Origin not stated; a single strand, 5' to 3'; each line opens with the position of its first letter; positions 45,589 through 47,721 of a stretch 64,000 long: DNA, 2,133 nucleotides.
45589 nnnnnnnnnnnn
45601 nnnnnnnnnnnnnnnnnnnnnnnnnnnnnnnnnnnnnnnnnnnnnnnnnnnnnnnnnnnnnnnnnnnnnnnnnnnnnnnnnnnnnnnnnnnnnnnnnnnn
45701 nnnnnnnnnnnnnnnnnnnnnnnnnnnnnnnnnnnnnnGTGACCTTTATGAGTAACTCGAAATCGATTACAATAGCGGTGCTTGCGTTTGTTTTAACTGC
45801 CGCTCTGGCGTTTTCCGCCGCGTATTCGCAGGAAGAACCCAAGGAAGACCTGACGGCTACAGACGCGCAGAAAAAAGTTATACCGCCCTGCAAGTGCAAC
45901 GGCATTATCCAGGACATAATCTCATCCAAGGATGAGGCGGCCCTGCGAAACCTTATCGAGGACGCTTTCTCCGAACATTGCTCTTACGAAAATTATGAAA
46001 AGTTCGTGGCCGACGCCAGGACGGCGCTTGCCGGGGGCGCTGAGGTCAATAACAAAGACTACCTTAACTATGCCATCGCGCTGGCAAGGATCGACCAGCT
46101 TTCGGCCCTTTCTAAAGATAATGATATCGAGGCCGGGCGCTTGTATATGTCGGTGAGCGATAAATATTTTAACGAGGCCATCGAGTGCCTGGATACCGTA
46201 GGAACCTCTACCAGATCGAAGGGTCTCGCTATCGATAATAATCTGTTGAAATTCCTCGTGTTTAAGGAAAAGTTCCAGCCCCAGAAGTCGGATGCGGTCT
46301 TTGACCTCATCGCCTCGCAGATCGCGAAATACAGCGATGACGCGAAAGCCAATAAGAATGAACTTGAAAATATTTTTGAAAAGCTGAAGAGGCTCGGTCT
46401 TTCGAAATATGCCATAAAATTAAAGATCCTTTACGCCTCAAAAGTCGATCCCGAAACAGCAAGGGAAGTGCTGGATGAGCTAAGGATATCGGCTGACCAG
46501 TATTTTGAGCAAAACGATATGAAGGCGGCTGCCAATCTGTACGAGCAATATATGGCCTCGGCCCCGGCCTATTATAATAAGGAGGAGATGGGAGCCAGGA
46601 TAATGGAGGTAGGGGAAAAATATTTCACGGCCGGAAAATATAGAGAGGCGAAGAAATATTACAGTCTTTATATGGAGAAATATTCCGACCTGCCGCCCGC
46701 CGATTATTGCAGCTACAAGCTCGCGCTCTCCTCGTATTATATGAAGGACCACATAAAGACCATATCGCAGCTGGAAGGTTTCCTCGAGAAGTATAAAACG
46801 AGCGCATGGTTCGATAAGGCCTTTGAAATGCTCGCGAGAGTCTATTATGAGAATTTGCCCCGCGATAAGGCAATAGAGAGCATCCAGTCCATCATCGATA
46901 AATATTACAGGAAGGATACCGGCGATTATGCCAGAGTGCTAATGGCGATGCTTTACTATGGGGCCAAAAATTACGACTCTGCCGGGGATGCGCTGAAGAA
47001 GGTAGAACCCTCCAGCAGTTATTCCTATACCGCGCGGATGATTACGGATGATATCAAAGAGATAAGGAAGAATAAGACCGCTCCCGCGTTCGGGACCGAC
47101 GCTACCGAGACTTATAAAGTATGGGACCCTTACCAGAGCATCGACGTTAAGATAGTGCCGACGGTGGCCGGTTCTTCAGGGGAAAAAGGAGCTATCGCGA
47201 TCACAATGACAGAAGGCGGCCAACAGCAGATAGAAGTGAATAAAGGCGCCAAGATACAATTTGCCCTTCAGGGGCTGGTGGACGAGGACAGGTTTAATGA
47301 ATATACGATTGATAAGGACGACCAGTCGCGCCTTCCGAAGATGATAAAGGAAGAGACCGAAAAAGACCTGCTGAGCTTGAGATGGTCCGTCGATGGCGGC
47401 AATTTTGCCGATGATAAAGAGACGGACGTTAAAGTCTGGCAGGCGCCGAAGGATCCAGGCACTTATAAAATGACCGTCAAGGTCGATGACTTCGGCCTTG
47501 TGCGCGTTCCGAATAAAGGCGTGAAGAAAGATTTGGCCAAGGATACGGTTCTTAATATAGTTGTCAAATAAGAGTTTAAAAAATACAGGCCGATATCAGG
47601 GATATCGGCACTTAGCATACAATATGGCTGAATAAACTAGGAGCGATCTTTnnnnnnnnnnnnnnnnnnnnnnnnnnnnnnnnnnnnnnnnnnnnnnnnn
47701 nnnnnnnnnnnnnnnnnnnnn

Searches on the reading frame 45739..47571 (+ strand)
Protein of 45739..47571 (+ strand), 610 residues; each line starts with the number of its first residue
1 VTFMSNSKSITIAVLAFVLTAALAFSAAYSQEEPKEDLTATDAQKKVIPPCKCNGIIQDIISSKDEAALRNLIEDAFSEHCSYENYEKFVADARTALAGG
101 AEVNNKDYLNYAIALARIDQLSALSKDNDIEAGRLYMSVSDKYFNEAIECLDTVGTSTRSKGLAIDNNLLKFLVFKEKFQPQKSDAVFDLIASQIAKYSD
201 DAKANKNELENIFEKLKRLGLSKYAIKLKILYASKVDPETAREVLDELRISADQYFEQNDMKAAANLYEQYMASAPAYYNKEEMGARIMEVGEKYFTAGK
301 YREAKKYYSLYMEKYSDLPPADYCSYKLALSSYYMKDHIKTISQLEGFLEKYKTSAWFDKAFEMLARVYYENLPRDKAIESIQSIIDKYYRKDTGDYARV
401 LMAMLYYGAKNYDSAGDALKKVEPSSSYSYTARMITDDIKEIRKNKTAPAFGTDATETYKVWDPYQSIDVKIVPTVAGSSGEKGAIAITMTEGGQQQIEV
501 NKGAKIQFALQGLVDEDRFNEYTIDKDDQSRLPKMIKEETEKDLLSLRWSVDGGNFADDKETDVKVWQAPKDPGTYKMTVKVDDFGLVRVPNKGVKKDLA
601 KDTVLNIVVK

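Call 7: search_protein_families(library=pfam, proteins=[window:45739-47571:+], max_evalue=0.001)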
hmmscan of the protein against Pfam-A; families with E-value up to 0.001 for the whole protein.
window:45739-47571:+ (610 aa): 1 family
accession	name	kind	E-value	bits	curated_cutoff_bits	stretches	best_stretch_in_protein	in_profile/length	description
PF13174.12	TPR_6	-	1.4e-06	29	26.3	0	362-389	3-30/33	Tetratricopeptide repeat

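Call 27: search_protein_families(library=pfam, proteins=[window:45739-47571:+], max_evalue=1)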
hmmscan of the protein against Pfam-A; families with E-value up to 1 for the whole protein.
window:45739-47571:+ (610 aa): 7 families
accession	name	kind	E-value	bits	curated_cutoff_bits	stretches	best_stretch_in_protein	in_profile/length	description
PF13174.12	TPR_6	-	1.4e-06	29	26.3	0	362-389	3-30/33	Tetratricopeptide repeat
PF09976.15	TPR_21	-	0.0045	17.2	25.5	1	335-426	52-143/193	Tetratricopeptide repeat-like domain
PF25064.1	ARM_TT21_5th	-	0.011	16.4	27.8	1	252-346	8-96/117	TT21 fifth ARM repeats domain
PF07719.23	TPR_2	-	0.15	12.7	27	0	292-309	8-25/34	Tetratricopeptide repeat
PF18911.6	PKD_4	-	0.15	12.6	27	0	539-584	29-70/85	PKD domain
PF25058.1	ARM_TT21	-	0.17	12.3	27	1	362-439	60-137/155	Tetratricopeptide repeat protein 21 ARM repeat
PF14559.12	TPR_19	-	0.4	11.5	25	0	256-312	2-52/68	Tetratricopeptide repeat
